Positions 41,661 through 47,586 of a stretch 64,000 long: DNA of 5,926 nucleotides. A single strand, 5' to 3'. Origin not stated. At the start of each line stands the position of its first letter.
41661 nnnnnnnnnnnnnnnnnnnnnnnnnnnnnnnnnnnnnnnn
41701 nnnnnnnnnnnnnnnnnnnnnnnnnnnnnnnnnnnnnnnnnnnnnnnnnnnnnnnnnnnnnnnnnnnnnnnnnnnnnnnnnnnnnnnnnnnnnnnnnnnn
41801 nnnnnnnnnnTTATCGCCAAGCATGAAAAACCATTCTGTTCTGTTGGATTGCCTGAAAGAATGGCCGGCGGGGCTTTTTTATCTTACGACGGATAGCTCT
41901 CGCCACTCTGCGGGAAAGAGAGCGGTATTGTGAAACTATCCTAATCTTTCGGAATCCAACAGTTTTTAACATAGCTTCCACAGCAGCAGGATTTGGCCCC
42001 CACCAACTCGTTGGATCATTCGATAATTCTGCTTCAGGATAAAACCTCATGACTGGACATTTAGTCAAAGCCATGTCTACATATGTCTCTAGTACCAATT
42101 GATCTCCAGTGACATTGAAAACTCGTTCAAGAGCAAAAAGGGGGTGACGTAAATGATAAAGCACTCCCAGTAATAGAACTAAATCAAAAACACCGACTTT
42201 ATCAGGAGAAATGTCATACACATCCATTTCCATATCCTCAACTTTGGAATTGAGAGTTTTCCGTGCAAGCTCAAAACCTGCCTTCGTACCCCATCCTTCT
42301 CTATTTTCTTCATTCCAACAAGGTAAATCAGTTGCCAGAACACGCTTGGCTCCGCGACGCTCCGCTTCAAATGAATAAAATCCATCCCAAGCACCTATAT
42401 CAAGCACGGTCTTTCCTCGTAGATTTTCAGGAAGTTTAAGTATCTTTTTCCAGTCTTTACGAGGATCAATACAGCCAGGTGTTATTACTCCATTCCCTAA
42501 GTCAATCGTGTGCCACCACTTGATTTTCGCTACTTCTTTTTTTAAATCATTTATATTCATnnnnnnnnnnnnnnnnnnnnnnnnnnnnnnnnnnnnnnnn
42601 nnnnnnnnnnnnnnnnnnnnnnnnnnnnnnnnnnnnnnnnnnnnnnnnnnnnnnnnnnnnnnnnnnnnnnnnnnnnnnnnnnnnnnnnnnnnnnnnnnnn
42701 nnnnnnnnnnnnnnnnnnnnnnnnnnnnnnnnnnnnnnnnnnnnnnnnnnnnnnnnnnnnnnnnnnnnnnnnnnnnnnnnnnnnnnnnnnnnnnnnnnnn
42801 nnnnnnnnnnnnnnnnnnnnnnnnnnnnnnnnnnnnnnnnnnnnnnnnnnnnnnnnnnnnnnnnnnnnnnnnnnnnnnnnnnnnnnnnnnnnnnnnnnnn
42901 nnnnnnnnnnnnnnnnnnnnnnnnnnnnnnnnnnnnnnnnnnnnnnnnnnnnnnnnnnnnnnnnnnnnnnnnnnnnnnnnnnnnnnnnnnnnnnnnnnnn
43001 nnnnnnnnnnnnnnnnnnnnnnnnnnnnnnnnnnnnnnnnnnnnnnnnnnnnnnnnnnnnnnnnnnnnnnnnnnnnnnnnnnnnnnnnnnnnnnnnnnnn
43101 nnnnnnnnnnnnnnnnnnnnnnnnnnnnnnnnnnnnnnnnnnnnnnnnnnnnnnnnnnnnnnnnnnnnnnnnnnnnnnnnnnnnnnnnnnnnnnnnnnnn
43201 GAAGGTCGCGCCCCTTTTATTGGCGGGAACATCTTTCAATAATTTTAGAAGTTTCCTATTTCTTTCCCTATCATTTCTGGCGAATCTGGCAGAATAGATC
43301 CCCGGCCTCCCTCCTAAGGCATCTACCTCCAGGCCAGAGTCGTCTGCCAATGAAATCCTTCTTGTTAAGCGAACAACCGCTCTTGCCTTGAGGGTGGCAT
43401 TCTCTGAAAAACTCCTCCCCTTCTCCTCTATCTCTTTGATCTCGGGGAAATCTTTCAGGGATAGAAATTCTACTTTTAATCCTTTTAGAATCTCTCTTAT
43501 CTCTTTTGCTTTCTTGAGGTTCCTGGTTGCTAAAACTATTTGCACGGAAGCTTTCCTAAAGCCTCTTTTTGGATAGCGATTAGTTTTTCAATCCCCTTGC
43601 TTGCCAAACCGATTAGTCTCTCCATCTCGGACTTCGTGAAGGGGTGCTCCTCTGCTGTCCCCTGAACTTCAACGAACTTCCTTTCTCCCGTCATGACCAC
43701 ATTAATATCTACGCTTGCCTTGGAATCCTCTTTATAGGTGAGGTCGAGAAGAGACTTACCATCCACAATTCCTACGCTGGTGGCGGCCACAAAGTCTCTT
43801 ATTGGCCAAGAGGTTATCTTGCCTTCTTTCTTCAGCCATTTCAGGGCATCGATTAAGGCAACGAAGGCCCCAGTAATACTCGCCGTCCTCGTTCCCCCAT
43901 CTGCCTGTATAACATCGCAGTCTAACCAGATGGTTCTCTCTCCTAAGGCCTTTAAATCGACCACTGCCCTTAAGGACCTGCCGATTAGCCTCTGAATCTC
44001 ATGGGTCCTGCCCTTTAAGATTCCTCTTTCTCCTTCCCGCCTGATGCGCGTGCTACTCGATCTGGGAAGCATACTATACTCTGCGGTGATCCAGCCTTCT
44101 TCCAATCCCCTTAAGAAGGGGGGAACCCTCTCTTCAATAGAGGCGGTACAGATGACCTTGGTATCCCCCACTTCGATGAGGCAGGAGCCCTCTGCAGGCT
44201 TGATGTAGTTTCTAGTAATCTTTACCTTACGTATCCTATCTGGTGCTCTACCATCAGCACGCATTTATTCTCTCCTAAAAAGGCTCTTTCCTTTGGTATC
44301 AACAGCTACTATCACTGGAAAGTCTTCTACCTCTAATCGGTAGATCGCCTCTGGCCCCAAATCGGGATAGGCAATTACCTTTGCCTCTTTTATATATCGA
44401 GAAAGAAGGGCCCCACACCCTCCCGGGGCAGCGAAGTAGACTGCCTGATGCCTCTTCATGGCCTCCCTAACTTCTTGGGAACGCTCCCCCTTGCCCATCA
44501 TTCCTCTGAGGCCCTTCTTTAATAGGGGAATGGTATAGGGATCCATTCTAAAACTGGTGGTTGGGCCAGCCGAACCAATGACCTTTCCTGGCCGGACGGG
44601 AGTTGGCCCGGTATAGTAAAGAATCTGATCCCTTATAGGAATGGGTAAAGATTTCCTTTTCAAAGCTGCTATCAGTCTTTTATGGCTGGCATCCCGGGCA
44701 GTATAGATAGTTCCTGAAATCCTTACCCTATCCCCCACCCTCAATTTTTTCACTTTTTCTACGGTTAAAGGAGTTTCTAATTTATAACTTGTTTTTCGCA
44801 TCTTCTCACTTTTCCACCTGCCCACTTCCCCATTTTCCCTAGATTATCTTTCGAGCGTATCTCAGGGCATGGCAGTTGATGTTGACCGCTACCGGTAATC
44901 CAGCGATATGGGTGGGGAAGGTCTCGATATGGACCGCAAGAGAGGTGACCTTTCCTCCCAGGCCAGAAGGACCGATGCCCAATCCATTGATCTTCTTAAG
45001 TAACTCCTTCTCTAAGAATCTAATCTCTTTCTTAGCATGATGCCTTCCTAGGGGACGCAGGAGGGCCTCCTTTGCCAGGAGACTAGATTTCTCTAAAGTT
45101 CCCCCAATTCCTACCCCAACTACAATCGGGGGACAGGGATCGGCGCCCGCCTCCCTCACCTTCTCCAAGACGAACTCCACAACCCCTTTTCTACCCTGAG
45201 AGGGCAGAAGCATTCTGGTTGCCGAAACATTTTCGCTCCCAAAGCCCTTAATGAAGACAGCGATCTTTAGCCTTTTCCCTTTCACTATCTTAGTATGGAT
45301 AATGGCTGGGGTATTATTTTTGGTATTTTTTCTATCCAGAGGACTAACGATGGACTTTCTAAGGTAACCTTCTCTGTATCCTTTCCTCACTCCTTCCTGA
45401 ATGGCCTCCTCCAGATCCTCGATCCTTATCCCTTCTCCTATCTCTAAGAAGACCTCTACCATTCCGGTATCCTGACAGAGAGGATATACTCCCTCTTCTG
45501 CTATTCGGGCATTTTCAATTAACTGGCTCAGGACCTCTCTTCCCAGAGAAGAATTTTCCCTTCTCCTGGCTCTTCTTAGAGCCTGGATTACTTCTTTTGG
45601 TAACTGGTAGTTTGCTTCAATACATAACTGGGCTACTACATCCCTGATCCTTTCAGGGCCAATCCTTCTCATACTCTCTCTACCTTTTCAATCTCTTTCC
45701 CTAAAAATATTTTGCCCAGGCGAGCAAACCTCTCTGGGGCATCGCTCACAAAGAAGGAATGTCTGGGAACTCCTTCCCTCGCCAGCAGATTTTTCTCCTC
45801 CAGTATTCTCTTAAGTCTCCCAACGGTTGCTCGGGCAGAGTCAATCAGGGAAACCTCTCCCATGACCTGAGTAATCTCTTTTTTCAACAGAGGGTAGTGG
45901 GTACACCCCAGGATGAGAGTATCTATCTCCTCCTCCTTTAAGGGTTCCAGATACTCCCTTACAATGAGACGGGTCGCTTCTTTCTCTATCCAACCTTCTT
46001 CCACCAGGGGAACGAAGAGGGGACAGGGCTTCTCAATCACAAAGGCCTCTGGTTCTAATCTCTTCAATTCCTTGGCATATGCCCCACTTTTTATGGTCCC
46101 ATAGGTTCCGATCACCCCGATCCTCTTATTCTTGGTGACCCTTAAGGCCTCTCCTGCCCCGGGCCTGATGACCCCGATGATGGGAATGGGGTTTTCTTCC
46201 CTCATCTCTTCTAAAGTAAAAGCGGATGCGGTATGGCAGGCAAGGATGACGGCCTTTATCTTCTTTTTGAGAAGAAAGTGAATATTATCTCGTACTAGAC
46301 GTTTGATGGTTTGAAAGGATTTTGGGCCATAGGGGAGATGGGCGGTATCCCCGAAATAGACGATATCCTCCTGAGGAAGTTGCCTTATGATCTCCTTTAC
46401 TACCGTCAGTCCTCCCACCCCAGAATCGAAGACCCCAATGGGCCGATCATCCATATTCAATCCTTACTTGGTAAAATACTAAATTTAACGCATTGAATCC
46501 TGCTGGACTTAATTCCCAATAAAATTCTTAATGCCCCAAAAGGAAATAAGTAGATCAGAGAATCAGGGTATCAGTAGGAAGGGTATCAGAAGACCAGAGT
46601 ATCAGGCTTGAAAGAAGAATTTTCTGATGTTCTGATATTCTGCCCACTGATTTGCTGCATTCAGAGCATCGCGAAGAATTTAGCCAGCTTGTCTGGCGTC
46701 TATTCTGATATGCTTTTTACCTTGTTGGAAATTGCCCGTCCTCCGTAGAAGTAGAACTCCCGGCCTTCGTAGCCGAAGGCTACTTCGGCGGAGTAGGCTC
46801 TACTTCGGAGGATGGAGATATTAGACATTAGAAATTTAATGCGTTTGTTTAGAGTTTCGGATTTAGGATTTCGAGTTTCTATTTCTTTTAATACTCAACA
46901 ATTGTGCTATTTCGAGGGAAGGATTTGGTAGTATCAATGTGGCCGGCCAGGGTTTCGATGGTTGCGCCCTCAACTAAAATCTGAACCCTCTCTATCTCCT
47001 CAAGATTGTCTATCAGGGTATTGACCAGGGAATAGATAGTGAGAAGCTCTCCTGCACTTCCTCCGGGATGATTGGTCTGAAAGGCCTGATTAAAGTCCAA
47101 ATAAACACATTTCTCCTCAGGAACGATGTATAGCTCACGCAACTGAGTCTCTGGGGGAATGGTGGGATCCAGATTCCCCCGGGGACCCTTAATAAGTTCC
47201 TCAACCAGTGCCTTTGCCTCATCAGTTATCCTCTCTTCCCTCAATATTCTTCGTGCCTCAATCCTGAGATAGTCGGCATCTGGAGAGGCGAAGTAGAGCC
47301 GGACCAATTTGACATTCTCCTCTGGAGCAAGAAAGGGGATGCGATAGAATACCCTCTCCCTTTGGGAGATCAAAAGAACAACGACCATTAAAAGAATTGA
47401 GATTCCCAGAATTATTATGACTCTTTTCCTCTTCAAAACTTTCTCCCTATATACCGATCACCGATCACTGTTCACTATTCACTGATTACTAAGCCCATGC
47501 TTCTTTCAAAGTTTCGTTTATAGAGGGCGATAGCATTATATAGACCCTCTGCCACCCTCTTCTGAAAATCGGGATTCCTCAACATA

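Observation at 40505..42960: tRNA array in which the tRNA genes are accompanied by decayed partial copies of themselves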

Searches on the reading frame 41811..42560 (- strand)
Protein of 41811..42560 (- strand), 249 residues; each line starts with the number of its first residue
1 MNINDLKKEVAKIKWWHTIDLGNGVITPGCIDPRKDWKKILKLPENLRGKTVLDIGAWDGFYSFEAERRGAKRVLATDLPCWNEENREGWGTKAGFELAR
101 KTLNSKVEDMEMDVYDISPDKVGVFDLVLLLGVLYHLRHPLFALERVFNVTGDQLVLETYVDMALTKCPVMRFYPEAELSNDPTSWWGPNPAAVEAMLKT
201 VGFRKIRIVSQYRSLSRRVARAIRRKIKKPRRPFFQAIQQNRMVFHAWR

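Call 49: search_protein_families(library=pfam, proteins=[window:41811-42560:-], max_evalue=0.001)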
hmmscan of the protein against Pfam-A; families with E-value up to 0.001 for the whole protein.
window:41811-42560:- (249 aa): 2 families
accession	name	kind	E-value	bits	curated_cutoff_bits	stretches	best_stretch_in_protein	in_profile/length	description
PF08003.17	Methyltransf_9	-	3.2e-13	49.8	23.8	1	36-212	103-269/315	Protein of unknown function (DUF1698)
PF13489.12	Methyltransf_23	-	4.3e-06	27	27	1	40-155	13-112/164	Methyltransferase domain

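Call 91: search_protein_families(library=ncbifam, proteins=[window:41811-42560:-], max_evalue=0.01)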
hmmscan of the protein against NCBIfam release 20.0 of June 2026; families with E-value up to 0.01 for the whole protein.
window:41811-42560:- (249 aa): 5 families
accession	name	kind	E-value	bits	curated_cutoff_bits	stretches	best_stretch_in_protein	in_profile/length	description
TIGR04290.1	meth_Rta_06860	hypoth_equivalog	3.5e-35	121.5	300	1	9-204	5-214/226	TIGR04290 family methyltransferase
TIGR00452.1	TIGR00452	equivalog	5.9e-18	64.7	275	1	36-212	105-271/316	tRNA 5-methoxyuridine(34)/uridine 5-oxyacetic acid(34) synthase CmoB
NF011650.0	PRK15068.1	equivalog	5.2e-17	61.7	209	1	36-211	110-276/324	tRNA 5-methoxyuridine(34)/uridine 5-oxyacetic acid(34) synthase CmoB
NF001785.0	PRK00517.2-2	equivalog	0.0016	17.7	188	1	45-87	142-184/282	50S ribosomal protein L11 methyltransferase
TIGR02021.1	BchM-ChlM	equivalog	0.0046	16.4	158.9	0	40-137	45-131/218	magnesium protoporphyrin IX methyltransferase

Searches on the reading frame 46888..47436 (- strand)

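Call 49: search_protein_families(library=pfam, proteins=[window:46888-47436:-], max_evalue=0.001)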
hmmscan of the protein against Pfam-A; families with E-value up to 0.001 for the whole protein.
window:46888-47436:- (182 aa): 1 family
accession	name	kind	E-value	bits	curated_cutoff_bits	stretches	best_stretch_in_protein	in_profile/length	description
PF10646.14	Germane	-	2.7e-22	80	23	1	47-160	2-116/117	Sporulation and spore germination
